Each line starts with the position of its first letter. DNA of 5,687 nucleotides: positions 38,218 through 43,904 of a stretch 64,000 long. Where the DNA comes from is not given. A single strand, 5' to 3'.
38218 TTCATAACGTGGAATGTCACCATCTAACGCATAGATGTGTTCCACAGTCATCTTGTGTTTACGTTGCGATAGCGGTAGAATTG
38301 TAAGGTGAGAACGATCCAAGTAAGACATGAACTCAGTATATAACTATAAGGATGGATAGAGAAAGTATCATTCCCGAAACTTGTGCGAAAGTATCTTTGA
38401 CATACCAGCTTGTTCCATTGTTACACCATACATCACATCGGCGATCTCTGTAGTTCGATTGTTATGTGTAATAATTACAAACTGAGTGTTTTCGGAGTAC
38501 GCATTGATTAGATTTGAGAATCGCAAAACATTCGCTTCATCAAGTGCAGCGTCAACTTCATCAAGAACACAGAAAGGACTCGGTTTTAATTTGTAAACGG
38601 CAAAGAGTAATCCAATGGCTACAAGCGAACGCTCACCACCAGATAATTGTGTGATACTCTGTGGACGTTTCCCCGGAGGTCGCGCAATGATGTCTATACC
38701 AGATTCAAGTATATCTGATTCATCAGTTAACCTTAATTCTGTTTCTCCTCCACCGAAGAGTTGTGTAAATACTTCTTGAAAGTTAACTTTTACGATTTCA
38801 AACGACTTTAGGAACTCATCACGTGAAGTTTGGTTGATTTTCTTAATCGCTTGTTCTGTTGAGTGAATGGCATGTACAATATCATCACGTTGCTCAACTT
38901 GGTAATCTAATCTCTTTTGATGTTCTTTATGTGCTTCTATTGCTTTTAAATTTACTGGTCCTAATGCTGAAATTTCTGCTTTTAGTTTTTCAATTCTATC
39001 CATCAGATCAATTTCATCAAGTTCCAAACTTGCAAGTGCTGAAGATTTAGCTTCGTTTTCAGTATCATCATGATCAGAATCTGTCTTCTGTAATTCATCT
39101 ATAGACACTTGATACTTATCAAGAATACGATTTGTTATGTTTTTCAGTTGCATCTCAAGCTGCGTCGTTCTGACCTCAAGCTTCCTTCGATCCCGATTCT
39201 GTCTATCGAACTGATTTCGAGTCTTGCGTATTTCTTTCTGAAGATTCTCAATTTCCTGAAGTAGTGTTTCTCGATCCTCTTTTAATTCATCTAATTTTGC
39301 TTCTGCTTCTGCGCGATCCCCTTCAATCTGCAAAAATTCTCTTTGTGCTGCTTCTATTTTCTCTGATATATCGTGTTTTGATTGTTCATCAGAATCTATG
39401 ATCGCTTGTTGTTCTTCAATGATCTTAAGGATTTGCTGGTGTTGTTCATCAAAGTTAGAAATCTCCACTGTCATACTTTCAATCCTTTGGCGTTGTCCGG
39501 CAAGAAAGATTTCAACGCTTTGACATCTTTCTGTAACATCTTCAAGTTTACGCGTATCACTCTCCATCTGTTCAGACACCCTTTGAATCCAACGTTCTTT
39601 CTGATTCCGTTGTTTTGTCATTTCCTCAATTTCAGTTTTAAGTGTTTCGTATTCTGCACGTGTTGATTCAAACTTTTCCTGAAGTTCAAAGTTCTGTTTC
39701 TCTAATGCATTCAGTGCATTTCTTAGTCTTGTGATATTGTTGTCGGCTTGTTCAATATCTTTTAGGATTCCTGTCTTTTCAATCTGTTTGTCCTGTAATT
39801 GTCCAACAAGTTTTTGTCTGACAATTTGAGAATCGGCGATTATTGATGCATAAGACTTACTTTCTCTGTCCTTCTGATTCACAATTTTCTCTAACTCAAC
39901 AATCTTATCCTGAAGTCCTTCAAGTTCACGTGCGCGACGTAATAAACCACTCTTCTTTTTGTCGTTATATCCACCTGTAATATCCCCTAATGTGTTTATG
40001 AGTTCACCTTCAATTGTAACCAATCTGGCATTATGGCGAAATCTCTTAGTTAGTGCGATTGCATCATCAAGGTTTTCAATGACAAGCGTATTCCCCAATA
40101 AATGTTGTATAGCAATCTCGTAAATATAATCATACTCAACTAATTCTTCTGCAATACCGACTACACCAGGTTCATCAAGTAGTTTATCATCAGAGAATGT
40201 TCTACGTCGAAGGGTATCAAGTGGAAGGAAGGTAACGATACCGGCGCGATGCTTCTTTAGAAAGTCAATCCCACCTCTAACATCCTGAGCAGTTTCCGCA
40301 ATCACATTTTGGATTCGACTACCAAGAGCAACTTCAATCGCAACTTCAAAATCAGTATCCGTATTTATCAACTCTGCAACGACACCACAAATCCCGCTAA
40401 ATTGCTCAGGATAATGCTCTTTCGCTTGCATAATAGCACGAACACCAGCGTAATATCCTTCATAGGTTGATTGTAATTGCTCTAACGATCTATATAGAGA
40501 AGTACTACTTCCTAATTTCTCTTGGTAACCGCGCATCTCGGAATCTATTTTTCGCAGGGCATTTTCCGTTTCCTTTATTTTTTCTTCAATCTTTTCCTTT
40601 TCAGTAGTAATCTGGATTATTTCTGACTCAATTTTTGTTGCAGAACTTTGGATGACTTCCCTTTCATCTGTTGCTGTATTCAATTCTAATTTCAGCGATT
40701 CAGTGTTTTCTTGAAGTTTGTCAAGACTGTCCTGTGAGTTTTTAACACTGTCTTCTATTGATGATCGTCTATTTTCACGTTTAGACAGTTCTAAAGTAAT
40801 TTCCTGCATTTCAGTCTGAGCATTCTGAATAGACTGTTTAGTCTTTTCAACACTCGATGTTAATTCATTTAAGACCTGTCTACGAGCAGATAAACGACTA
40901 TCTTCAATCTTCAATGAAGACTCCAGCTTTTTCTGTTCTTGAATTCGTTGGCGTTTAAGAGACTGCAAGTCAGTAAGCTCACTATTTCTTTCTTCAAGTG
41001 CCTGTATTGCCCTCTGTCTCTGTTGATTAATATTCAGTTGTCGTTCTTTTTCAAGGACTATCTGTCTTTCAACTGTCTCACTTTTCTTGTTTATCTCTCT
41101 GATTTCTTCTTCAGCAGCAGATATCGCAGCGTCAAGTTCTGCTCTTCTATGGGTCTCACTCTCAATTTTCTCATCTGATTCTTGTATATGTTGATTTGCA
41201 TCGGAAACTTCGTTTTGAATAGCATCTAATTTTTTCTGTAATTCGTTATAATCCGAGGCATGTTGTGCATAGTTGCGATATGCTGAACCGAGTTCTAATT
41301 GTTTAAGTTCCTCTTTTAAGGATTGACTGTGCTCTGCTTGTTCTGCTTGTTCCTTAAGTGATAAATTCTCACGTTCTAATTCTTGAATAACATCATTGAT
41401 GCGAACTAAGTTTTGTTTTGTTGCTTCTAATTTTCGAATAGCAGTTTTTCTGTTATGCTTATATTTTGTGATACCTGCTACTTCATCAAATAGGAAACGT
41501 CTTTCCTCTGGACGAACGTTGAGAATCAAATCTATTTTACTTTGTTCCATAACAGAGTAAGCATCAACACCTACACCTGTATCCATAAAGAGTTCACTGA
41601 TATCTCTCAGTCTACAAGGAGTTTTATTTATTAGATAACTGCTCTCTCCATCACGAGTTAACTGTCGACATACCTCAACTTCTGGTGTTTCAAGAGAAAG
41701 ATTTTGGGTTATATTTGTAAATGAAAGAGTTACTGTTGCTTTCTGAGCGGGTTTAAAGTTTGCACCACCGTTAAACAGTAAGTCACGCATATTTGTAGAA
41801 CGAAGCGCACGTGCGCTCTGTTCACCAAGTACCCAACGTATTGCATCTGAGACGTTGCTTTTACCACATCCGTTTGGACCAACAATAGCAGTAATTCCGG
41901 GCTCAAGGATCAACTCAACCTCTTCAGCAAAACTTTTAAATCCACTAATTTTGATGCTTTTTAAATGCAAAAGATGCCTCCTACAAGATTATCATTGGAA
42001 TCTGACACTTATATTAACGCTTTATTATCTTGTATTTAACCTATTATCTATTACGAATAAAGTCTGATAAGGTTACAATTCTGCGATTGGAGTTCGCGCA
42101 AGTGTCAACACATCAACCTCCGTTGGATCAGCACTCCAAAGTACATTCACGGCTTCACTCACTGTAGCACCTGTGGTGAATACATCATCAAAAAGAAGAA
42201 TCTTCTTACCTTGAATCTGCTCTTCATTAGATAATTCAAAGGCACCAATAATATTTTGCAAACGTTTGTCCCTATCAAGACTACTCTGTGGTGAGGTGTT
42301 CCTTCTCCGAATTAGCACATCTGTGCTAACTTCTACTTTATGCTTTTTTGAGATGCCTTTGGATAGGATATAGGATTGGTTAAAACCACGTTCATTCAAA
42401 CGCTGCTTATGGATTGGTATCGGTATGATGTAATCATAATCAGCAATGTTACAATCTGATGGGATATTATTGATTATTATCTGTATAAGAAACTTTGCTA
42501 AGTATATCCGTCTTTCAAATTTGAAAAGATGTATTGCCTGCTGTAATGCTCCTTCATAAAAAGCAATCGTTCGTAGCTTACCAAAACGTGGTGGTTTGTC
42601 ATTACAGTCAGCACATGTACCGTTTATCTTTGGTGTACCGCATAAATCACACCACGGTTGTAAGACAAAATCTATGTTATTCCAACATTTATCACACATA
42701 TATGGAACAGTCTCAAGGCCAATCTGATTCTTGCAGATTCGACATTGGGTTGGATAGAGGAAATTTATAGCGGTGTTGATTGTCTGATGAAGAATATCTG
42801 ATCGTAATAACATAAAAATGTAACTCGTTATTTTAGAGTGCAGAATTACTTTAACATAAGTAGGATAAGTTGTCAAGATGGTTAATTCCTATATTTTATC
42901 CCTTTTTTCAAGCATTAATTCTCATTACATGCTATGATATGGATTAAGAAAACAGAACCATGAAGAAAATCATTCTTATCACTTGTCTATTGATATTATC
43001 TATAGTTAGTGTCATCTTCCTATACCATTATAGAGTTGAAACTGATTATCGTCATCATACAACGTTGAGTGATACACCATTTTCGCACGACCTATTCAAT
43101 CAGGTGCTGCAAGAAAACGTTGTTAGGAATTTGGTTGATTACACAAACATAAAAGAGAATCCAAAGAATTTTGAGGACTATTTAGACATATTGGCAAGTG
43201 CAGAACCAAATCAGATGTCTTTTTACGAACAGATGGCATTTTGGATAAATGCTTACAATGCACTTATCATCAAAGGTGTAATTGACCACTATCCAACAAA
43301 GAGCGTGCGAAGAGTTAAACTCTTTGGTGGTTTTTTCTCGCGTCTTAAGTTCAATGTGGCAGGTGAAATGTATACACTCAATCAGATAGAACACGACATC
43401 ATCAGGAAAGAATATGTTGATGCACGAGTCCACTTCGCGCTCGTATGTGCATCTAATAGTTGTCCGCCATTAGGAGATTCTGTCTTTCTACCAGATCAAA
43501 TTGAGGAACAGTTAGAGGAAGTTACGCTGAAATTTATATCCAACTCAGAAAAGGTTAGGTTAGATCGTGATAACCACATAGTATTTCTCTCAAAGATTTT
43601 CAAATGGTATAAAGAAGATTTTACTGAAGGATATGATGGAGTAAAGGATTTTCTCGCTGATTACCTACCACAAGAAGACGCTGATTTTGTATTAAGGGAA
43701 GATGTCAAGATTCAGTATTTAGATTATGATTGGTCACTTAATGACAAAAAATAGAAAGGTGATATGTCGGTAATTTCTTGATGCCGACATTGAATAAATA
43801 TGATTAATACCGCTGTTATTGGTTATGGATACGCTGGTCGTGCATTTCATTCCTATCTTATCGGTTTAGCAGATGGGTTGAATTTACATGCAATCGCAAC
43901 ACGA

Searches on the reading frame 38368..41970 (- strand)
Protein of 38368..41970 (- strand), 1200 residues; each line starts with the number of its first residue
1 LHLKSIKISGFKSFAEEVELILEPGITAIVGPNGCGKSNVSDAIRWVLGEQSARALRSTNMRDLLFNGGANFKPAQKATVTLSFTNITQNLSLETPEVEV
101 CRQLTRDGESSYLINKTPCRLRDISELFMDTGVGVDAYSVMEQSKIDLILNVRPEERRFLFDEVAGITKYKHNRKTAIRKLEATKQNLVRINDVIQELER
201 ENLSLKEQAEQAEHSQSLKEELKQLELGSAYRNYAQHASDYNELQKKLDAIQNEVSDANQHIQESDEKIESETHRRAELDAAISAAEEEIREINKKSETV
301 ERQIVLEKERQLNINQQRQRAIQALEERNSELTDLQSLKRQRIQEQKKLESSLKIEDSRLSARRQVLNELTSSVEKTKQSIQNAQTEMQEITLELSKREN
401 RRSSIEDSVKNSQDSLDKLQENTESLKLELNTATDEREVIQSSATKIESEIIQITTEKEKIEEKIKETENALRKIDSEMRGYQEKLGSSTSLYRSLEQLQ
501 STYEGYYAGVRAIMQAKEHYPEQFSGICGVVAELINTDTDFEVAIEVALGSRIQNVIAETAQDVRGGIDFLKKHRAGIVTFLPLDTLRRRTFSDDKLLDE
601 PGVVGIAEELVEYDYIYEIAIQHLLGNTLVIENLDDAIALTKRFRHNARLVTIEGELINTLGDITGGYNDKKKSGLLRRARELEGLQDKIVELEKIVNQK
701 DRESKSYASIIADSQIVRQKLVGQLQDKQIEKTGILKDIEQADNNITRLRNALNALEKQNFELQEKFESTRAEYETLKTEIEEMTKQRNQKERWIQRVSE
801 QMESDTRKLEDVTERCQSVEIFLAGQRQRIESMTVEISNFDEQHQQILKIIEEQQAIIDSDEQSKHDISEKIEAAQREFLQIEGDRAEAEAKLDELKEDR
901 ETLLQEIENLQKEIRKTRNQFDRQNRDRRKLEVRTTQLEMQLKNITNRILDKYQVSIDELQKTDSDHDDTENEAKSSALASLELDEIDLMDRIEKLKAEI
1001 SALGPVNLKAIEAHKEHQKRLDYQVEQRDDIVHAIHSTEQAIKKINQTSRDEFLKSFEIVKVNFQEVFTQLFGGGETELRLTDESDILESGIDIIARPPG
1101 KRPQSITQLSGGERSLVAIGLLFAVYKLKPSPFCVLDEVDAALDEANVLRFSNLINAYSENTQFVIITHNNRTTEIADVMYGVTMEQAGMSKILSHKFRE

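Call 9: search_protein_families(library=pfam, proteins=[window:38368-41970:-], max_evalue=0.01)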
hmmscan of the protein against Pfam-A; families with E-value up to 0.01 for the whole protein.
window:38368-41970:- (1200 aa): 9 families
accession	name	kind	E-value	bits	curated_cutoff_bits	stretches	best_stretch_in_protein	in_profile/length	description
PF02463.25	SMC_N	-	1.1e-58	198.7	40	2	2-144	1-143/220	RecF/RecN/SMC N terminal domain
PF06470.18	SMC_hinge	-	1.2e-28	100.3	22.5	1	524-640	1-115/116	SMC proteins Flexible Hinge Domain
PF13476.12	AAA_23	-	1.1e-18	69.1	27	1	5-226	1-197/201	AAA domain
PF13175.12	AAA_15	-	5.4e-11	43.2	32.1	1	1-419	1-282/374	AAA ATPase domain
PF13304.12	AAA_21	-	8.4e-09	36.3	27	2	26-53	1-26/304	AAA domain, putative AbiEii toxin, Type IV TA system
PF13555.12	AAA_29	-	0.00085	19.5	27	1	4-49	2-47/61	P-loop containing region of AAA domain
PF11932.13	DUF3450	-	0.0019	18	32.6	1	737-823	16-102/241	Protein of unknown function (DUF3450)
PF08647.16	BRE1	-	0.0077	16.7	27.9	1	436-503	18-85/95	BRE1 E3 ubiquitin ligase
PF24918.1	NET2A_C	-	0.0092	16.3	27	1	319-492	5-177/180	NET2A, C-terminal domain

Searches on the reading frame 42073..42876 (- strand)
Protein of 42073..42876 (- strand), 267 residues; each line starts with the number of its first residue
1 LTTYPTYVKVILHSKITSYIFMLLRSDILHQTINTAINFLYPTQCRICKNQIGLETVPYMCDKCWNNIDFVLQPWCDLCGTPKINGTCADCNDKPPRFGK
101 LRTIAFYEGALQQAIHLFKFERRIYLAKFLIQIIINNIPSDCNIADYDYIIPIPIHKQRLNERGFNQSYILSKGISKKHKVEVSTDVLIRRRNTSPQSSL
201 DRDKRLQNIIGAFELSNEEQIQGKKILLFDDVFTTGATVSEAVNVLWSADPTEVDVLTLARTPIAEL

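Call 75: search_protein_families(library=pfam, proteins=[window:42073-42876:-], max_evalue=0.0001)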
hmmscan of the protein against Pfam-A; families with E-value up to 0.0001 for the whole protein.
window:42073-42876:- (267 aa): 2 families
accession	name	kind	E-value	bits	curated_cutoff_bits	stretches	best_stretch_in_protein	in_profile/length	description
PF18912.6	DZR_2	-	1.8e-09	37.7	27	1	37-91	2-55/56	Double zinc ribbon domain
PF00156.33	Pribosyltran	-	1.5e-07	31.3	26.3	1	172-263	44-127/158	Phosphoribosyl transferase domain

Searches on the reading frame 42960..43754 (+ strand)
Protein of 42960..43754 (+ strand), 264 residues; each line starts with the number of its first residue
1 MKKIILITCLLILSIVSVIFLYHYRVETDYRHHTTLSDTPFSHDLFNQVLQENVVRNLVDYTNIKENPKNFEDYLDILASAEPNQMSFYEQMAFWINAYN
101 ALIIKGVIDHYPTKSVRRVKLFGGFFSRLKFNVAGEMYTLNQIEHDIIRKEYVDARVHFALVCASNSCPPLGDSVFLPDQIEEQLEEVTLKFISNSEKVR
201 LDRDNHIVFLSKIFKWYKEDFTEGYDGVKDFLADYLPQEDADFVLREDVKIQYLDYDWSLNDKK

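Call 75: search_protein_families(library=pfam, proteins=[window:42960-43754:+], max_evalue=0.0001)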
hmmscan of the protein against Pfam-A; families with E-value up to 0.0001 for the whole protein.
window:42960-43754:+ (264 aa): 1 family
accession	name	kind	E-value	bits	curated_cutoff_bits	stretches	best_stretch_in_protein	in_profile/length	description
PF04784.19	DUF547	-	1.2e-28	100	27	1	84-193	2-125/125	Protein of unknown function, DUF547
